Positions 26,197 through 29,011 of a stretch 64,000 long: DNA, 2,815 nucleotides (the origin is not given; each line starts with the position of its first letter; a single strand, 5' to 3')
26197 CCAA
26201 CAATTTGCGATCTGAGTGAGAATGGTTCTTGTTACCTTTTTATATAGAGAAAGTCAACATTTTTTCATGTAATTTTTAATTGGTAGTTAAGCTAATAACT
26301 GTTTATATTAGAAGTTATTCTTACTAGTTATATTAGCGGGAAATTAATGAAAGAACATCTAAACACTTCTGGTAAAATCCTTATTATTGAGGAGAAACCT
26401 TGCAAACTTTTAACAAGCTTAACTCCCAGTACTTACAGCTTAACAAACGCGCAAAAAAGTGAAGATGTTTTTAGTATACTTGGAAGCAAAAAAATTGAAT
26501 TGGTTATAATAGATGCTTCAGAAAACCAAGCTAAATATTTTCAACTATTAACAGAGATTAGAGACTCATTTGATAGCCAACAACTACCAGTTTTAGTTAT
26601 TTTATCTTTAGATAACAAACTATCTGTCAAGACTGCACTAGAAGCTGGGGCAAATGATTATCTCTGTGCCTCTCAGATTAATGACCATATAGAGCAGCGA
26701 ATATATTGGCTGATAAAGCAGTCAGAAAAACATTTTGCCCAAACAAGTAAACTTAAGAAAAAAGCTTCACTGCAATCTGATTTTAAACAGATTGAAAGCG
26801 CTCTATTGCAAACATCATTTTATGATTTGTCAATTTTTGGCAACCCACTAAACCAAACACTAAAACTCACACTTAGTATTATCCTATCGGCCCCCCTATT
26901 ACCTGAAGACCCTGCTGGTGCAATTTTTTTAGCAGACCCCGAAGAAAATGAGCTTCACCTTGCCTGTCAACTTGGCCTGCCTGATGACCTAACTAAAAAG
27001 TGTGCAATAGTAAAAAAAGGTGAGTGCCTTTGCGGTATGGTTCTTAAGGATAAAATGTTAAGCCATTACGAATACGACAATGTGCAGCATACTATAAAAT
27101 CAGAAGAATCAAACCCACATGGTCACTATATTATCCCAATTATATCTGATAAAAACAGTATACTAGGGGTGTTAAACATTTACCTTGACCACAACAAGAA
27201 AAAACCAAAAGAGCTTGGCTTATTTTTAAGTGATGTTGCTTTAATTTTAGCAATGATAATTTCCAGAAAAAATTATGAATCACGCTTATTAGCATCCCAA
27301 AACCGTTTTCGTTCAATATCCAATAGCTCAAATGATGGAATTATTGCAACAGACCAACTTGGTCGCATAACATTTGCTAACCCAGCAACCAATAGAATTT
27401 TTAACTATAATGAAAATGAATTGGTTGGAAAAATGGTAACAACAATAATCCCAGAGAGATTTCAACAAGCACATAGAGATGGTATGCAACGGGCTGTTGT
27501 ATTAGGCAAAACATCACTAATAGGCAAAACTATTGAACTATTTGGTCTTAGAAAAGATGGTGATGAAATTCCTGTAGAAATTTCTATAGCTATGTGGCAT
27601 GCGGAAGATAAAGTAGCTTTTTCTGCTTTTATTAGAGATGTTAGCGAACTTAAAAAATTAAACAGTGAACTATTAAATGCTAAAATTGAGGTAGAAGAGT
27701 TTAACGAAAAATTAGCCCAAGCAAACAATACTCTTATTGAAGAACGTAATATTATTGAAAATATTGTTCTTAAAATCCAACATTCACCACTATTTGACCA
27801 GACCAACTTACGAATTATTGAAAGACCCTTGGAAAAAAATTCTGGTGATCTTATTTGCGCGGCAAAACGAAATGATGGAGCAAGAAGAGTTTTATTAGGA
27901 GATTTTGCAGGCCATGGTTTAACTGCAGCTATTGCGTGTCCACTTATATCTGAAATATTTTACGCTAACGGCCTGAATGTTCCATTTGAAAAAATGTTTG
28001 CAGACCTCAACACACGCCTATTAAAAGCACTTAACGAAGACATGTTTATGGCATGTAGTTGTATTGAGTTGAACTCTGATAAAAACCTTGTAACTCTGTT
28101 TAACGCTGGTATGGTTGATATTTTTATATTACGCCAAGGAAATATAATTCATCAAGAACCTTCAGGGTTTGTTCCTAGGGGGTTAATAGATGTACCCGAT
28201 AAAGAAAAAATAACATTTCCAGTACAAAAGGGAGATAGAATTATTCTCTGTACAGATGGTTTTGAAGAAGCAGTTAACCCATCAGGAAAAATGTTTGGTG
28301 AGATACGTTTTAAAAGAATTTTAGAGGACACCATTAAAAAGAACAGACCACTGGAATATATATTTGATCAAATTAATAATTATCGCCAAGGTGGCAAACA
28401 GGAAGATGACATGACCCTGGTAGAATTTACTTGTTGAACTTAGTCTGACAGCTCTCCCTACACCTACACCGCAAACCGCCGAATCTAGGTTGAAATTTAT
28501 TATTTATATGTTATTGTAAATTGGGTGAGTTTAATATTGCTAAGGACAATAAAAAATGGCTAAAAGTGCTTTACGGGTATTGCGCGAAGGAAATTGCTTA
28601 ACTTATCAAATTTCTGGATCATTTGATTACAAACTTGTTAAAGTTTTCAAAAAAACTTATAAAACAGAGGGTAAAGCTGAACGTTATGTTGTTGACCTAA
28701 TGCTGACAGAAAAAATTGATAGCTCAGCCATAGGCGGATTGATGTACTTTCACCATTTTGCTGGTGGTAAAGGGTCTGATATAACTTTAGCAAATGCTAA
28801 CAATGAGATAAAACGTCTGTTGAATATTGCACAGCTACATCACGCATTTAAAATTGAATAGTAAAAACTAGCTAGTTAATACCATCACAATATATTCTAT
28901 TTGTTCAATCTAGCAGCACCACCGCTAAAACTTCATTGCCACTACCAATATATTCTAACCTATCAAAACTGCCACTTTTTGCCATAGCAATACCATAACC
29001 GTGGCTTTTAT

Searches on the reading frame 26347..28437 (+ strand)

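Call 13: search_protein_families(library=ncbifam, proteins=[window:26347-28437:+])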
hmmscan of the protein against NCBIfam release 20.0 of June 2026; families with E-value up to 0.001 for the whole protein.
window:26347-28437:+ (696 aa): 31 families (the best 25 are shown)
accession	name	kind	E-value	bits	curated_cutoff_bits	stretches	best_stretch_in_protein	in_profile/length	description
TIGR00229.1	sensory_box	domain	1.7e-25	89.6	22.9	1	316-442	2-126/126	PAS domain S-box protein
NF041777.1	sens_FixL_Rhizob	equivalog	1.2e-18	67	850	1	301-448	105-252/485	sensor protein FixL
NF047874.1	MASE3_PAS_HK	subfamily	7.1e-11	41.6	560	1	306-455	252-396/655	MASE3 domain-containing sensor histidine kinase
NF008467.0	PRK11359.1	equivalog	7.1e-11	40.8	857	1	332-434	25-127/800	oxygen-sensing cyclic-di-GMP phosphodiesterase DosP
NF008468.0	PRK11360.1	equivalog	1.8e-09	36.5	646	1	312-442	261-387/616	two-component system sensor histidine kinase AtoS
NF041593.1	histid_kinase_PdhS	equivalog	1.3e-08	33.3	2000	1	314-452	662-798/1041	cell-division control histidine kinase PdhS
NF045914.1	RespRegNblR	equivalog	4.8e-08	32.8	300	1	19-128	20-127/228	response regulator transcription factor NblR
NF047654.1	DiguCycDgcRLepto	equivalog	1.3e-07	30.9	500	1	9-120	3-117/295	diguanylate cyclase DgcR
NF007135.0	PRK09581.1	equivalog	1.5e-07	30.6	474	1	7-125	154-274/457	PleD family two-component system response regulator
NF045944.1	ResRegRpaBCyano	equivalog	4.8e-07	29.4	330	1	22-150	14-139/229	response regulator transcription factor RpaB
NF050064.1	BlResRespRegCbrR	equivalog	1.6e-06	27.3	600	1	25-130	143-249/415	bile resistance response regulator CbrR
NF007928.2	PRK10643.1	equivalog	2.6e-06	27.3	330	1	10-130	2-123/216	two-component system response regulator PmrA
NF007982.1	PRK10710.1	equivalog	4e-06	26.6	380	1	6-148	5-144/235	envelope stress response regulator BaeR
NF008485.2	PRK11388.1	equivalog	4.1e-06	25.4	551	1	260-455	152-337/643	dihydroxyacetone kinase operon transcriptional regulator DhaR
NF045675.1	PhdiestaseDibA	equivalog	8.6e-06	24.4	980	1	318-443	77-200/623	phosphodiesterase DibA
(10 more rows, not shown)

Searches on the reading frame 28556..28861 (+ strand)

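Call 13: search_protein_families(library=ncbifam, proteins=[window:28556-28861:+])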
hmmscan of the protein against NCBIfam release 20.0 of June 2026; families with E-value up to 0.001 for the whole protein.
window:28556-28861:+ (101 aa): 2 families
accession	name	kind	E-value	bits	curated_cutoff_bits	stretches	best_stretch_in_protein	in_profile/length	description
TIGR00377.1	ant_ant_sig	superfamily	4.9e-06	26.4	53.45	1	17-100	16-102/108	anti-sigma factor antagonist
TIGR02886.1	spore_II_AA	equivalog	0.0001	22.2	114.75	1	13-99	8-97/106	anti-sigma F factor antagonist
